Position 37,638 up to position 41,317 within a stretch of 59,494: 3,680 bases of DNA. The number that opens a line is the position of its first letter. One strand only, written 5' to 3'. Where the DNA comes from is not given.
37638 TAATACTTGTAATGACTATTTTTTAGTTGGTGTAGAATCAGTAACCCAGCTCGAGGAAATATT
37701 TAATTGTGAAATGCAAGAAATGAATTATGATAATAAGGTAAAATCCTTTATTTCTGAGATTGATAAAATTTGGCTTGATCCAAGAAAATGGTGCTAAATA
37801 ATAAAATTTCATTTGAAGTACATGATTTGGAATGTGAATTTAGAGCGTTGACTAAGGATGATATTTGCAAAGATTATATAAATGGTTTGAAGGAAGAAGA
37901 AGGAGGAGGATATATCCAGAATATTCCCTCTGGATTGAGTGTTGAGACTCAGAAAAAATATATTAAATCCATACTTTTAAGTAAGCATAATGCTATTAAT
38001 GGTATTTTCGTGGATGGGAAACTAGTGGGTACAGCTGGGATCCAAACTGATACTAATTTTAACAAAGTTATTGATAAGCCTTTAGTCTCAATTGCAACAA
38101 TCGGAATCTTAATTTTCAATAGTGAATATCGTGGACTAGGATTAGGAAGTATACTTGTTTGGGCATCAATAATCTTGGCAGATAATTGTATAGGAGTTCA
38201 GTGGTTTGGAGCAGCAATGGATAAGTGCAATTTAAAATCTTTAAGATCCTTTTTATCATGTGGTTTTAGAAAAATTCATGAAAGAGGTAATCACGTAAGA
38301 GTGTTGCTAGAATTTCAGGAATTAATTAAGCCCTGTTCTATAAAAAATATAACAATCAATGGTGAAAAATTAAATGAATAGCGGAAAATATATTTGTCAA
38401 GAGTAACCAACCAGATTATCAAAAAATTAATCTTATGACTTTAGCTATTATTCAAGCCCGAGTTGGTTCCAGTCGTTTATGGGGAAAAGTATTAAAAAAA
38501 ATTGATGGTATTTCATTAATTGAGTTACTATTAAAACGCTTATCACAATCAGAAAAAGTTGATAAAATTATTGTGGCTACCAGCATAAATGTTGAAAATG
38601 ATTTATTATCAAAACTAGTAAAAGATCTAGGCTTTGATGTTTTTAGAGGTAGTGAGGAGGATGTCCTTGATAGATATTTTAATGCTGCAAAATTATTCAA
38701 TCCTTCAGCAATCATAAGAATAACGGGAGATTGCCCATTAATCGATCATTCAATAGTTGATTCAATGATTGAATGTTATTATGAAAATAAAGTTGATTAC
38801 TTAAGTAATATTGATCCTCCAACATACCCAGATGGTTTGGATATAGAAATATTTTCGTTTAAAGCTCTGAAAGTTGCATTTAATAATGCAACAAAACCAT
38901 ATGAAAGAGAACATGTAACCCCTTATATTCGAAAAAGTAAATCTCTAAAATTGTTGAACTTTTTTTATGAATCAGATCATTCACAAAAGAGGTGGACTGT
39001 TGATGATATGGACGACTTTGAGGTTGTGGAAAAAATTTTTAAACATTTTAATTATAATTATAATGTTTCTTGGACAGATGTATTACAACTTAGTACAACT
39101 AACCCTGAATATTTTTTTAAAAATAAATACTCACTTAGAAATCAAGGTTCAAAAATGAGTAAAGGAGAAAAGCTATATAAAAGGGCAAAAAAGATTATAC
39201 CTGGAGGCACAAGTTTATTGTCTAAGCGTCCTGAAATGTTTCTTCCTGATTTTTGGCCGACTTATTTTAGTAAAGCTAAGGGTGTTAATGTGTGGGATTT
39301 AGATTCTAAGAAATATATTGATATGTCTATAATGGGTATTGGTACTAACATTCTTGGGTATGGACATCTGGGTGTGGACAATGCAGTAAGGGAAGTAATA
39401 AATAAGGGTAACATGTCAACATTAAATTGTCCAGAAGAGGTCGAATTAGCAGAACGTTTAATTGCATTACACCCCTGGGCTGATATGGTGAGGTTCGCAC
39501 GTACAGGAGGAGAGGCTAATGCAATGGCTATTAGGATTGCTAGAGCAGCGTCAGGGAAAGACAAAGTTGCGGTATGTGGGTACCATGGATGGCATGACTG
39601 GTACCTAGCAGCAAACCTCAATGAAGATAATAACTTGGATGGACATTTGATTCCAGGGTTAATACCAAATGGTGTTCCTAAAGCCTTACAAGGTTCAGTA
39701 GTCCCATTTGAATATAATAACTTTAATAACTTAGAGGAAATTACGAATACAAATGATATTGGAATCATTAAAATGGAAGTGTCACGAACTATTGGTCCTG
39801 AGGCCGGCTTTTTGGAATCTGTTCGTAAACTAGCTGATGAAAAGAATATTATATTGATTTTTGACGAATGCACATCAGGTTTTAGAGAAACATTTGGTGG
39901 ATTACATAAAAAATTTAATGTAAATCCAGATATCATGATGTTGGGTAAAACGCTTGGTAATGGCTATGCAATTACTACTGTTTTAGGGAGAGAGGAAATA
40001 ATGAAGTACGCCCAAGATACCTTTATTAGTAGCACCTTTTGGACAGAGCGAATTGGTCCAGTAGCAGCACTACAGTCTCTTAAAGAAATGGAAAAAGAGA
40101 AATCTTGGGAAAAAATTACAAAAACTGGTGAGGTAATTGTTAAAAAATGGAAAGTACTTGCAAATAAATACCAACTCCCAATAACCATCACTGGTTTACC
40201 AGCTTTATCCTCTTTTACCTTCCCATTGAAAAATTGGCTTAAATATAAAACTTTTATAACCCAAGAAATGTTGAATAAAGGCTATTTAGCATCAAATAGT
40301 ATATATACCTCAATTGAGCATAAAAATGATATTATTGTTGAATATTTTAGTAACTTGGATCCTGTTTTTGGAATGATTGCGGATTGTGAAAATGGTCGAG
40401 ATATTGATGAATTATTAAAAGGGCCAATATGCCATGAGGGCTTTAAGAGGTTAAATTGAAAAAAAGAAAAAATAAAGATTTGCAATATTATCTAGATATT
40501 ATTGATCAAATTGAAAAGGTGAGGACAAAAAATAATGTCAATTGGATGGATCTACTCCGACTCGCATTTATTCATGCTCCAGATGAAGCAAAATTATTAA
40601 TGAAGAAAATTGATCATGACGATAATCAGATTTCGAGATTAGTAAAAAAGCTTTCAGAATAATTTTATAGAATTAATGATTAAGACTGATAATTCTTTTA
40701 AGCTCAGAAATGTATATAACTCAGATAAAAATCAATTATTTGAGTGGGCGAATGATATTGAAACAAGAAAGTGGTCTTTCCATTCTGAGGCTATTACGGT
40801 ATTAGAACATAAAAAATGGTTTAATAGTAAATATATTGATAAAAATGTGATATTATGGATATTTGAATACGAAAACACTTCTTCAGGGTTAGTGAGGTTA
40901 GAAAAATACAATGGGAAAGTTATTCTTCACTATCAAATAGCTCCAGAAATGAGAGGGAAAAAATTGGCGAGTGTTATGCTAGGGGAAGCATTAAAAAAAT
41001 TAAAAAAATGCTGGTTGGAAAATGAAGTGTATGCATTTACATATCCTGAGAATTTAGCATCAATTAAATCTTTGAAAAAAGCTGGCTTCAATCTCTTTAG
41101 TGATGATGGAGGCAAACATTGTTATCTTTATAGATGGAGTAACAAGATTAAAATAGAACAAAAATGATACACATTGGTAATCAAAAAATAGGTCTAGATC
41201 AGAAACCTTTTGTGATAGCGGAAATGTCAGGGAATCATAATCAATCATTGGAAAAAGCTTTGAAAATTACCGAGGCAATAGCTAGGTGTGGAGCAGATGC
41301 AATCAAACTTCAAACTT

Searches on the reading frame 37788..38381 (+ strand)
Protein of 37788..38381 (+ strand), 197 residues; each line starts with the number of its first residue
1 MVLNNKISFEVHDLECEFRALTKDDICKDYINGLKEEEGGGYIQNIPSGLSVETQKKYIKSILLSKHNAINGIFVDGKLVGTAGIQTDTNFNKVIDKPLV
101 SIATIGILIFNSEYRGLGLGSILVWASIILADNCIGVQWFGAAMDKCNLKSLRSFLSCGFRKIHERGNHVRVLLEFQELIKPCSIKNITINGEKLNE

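Call 55: search_protein_families(library=pfam, proteins=[window:37788-38381:+], max_evalue=0.001)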
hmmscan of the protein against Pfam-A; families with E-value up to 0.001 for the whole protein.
window:37788-38381:+ (197 aa): 2 families
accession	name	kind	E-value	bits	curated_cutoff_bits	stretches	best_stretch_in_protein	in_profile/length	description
PF00583.31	Acetyltransf_1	-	6.6e-07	30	20.7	1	66-160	31-116/116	Acetyltransferase (GNAT) family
PF13302.13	Acetyltransf_3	-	6e-05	24.2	25.4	1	18-161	4-138/138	Acetyltransferase (GNAT) domain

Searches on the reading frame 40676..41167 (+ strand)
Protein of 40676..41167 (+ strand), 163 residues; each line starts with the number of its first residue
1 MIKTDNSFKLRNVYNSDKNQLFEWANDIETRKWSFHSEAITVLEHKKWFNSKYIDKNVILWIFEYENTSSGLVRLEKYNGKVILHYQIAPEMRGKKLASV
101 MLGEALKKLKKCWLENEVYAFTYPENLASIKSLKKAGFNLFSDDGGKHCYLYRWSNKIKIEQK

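Call 55: search_protein_families(library=pfam, proteins=[window:40676-41167:+], max_evalue=0.001)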
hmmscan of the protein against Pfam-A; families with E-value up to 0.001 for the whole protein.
window:40676-41167:+ (163 aa): 2 families
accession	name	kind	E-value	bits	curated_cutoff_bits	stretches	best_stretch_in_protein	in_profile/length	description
PF13302.13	Acetyltransf_3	-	1.6e-13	52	25.4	1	10-139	4-138/138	Acetyltransferase (GNAT) domain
PF00583.31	Acetyltransf_1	-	7.7e-08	33.1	20.7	1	20-138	3-116/116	Acetyltransferase (GNAT) family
